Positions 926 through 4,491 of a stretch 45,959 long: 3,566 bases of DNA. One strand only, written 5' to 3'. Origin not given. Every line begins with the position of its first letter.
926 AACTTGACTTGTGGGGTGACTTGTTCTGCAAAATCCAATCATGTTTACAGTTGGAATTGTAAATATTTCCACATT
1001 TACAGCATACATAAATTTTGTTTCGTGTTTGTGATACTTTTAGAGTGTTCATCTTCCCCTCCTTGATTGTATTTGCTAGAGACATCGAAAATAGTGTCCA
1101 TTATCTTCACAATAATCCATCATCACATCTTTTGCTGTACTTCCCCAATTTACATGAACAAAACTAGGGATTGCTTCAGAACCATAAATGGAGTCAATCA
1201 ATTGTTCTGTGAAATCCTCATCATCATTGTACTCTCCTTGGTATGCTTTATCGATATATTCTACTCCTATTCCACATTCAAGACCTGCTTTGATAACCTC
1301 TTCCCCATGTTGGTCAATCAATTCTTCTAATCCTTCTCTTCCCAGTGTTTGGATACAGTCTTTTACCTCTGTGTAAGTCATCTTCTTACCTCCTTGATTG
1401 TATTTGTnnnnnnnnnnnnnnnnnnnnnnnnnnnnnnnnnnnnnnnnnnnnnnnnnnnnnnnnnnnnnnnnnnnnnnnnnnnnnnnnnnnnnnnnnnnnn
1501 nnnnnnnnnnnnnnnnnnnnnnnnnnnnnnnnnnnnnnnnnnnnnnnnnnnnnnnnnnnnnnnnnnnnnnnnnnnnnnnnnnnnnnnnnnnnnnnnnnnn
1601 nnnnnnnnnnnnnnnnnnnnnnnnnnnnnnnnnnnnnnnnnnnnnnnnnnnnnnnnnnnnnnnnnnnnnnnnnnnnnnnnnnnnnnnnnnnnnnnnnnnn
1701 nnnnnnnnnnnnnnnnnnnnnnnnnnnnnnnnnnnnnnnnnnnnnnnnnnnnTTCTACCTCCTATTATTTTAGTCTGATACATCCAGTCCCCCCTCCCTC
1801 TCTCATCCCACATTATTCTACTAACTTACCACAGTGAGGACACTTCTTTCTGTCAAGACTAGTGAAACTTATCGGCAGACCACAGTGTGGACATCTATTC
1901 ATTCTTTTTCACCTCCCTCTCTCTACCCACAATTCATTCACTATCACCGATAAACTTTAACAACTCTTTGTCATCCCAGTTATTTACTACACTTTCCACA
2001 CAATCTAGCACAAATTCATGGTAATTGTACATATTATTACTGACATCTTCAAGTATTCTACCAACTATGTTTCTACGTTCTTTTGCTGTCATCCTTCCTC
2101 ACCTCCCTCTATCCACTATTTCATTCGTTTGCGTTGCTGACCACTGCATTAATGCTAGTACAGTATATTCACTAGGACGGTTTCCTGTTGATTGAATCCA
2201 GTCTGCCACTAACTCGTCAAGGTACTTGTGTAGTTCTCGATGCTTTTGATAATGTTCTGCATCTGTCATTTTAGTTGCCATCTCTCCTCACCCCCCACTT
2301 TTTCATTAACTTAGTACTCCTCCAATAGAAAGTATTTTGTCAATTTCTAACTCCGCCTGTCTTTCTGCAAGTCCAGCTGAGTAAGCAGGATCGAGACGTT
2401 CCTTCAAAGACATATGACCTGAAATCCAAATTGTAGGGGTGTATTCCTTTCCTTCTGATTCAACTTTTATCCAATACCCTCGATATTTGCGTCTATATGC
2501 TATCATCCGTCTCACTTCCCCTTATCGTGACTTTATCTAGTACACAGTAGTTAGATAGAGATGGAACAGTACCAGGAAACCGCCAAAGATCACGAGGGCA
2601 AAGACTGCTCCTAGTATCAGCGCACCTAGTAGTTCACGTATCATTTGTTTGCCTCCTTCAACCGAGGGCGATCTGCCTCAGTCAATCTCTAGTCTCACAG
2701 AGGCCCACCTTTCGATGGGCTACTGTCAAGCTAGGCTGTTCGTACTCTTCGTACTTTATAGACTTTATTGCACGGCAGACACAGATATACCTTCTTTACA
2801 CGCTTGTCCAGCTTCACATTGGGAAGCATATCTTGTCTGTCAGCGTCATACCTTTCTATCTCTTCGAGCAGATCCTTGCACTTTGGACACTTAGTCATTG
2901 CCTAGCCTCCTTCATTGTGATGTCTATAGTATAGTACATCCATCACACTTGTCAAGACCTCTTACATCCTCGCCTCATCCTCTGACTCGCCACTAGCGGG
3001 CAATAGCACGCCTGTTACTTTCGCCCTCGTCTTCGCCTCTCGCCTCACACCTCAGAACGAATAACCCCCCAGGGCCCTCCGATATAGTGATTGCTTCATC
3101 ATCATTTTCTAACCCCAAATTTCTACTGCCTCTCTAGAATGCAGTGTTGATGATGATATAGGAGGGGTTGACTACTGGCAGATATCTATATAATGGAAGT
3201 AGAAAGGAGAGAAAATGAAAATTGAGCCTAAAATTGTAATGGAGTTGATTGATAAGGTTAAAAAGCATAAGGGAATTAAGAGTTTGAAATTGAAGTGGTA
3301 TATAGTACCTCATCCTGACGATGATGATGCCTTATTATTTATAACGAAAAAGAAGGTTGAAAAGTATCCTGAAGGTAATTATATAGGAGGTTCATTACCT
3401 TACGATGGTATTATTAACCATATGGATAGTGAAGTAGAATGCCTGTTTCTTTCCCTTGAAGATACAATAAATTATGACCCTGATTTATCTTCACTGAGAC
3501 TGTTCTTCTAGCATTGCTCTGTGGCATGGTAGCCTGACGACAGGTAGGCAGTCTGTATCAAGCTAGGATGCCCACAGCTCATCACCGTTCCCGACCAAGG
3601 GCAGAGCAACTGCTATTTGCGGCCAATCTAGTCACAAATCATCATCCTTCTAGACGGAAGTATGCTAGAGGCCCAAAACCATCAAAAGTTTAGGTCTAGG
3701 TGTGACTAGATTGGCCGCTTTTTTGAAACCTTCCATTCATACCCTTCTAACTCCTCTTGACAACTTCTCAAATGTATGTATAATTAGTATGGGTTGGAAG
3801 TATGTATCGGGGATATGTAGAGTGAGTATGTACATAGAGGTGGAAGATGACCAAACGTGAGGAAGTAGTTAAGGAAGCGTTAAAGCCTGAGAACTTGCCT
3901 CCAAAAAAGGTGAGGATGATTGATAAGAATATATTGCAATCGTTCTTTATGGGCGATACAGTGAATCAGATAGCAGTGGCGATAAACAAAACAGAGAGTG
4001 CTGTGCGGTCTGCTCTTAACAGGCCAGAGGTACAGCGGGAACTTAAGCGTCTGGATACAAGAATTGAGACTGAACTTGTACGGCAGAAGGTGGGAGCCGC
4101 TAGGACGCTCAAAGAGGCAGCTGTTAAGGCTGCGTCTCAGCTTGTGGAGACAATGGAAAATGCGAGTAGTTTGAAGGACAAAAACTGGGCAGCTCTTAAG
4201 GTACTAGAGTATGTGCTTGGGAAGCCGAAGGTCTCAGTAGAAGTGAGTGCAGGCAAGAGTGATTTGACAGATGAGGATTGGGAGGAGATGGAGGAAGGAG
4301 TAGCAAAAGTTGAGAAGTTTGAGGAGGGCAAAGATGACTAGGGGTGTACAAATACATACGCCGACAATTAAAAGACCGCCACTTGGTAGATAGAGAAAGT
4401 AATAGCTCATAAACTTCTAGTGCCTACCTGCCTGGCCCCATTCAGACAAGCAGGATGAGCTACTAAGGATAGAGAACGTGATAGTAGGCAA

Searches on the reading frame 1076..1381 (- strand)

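Call 74: search_protein_families(library=phrogs, proteins=[window:1076-1381:-], max_evalue=0.001)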
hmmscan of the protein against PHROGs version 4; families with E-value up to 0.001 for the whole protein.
window:1076-1381:- (101 aa): 2 families
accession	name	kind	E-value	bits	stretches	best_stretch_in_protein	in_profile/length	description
phrog_14321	-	moron, auxiliary metabolic gene and host takeover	5.9e-09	37.5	1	18-99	99-181/183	anti-restriction protein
phrog_36653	-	moron, auxiliary metabolic gene and host takeover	3.7e-06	27.9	1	8-98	61-144/152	anti-restriction protein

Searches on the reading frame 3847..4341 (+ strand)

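Call 74: search_protein_families(library=phrogs, proteins=[window:3847-4341:+], max_evalue=0.001)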
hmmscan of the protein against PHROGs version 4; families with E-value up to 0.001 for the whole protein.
window:3847-4341:+ (164 aa): 1 family
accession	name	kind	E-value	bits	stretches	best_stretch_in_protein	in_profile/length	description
phrog_2538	-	head and packaging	2.1e-06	28.8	1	29-146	10-118/129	terminase small subunit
